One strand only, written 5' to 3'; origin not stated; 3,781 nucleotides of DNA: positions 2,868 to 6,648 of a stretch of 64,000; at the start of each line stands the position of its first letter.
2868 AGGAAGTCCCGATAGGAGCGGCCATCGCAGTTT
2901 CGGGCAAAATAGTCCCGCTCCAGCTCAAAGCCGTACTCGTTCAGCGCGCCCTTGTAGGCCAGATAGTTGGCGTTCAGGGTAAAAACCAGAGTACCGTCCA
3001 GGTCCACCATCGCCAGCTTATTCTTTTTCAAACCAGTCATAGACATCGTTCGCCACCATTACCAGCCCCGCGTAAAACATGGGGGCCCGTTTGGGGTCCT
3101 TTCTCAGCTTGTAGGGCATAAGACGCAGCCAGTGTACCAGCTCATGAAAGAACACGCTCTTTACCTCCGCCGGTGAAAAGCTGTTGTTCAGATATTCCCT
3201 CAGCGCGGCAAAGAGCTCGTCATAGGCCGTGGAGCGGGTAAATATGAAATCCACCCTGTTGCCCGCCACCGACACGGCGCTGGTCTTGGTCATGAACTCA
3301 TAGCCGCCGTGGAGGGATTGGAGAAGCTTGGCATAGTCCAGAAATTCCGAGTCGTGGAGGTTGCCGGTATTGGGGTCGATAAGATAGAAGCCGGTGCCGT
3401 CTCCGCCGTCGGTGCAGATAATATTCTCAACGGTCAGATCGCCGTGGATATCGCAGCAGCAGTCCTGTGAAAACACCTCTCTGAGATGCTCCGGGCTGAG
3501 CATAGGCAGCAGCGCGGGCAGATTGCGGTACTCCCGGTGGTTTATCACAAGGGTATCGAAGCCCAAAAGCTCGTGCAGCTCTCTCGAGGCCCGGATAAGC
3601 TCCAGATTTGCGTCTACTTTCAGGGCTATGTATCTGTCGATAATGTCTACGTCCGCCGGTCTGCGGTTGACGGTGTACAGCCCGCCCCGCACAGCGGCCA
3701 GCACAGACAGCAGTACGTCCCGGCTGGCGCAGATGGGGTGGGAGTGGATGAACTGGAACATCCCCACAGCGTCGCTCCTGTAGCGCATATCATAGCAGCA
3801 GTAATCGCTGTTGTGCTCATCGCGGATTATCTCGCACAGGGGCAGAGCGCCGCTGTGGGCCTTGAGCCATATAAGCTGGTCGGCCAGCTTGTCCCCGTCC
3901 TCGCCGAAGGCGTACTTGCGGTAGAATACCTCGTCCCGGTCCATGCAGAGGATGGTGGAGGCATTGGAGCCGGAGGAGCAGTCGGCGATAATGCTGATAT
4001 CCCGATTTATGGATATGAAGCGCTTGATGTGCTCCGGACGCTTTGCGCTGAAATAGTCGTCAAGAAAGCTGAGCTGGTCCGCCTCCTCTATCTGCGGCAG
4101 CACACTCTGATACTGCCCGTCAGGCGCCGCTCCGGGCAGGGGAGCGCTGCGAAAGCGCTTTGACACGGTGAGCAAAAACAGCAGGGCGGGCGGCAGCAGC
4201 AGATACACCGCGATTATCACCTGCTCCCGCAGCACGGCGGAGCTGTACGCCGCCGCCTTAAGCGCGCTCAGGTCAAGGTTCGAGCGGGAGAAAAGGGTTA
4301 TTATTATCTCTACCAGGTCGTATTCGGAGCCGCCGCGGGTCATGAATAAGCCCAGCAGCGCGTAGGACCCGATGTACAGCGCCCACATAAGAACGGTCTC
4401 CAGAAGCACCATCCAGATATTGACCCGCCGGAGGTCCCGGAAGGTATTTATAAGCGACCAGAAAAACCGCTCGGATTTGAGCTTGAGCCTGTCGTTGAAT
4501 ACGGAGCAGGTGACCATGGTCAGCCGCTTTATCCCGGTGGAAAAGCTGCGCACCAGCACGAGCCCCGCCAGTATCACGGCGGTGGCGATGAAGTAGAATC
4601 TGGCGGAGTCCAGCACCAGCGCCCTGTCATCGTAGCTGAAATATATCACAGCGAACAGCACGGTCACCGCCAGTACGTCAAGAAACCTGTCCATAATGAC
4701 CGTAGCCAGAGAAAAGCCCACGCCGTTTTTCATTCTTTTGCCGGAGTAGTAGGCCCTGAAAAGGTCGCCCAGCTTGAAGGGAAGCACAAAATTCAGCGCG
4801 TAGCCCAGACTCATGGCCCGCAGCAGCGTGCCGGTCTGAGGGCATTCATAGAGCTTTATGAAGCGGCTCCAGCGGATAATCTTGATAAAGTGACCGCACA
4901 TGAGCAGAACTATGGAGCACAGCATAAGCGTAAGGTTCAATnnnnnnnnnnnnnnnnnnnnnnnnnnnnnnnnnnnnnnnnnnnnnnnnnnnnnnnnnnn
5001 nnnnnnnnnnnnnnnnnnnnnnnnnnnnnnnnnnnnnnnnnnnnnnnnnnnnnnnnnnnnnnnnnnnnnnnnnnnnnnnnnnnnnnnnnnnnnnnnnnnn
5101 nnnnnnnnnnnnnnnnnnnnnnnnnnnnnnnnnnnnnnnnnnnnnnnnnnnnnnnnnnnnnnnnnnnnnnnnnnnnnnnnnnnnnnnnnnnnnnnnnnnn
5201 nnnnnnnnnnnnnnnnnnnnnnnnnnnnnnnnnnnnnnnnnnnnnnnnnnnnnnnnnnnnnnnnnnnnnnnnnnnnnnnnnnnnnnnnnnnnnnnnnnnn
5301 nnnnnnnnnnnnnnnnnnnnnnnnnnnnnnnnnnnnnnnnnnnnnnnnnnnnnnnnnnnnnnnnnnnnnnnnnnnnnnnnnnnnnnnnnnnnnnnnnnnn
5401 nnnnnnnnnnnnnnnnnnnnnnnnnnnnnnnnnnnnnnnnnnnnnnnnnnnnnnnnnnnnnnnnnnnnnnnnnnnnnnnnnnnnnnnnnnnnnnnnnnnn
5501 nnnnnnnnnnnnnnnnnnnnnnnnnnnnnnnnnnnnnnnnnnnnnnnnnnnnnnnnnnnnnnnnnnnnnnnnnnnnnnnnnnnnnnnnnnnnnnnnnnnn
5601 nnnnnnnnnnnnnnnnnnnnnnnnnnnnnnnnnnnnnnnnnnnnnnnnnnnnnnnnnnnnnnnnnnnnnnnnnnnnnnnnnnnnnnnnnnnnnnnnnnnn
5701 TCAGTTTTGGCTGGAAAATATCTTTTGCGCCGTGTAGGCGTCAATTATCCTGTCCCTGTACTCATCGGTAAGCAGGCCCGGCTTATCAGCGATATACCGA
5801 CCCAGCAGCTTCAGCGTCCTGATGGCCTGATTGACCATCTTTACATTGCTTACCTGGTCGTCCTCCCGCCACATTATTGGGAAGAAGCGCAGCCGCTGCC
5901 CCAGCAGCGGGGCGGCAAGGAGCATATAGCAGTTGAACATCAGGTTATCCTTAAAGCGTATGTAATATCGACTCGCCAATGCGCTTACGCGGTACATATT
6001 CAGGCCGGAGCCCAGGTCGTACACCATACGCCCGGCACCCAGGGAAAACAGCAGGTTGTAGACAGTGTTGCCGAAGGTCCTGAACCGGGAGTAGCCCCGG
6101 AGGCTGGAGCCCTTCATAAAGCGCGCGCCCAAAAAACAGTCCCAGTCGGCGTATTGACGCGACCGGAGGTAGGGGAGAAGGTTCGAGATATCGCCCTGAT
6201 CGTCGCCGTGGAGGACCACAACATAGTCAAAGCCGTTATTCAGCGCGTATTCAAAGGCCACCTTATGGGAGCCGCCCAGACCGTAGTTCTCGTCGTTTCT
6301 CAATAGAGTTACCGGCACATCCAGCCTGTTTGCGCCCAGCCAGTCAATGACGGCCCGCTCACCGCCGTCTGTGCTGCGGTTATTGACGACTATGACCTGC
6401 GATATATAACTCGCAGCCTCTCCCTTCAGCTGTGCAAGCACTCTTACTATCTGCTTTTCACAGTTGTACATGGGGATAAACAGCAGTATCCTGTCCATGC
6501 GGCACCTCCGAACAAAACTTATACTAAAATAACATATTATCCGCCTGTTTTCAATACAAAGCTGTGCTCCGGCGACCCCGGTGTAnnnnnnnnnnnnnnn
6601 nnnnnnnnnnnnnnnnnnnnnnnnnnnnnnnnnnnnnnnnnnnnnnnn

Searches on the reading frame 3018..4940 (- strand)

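Call 70: search_protein_families(library=pfam, proteins=[window:3018-4940:-], max_evalue=0.00001)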
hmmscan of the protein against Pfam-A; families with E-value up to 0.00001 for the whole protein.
window:3018-4940:- (640 aa): 1 family
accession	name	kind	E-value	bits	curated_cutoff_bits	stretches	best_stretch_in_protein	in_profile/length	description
PF03706.18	LPG_synthase_TM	-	2.8e-15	57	33.4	1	2-200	32-233/302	Lysylphosphatidylglycerol synthase TM region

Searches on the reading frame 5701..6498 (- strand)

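Call 70: search_protein_families(library=pfam, proteins=[window:5701-6498:-], max_evalue=0.00001)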
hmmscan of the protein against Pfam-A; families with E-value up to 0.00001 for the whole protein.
window:5701-6498:- (265 aa): 1 family
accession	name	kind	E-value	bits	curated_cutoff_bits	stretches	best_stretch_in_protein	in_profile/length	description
PF00535.33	Glycos_transf_2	-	1.5e-12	48.2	23.3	1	7-172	3-162/168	Glycosyl transferase family 2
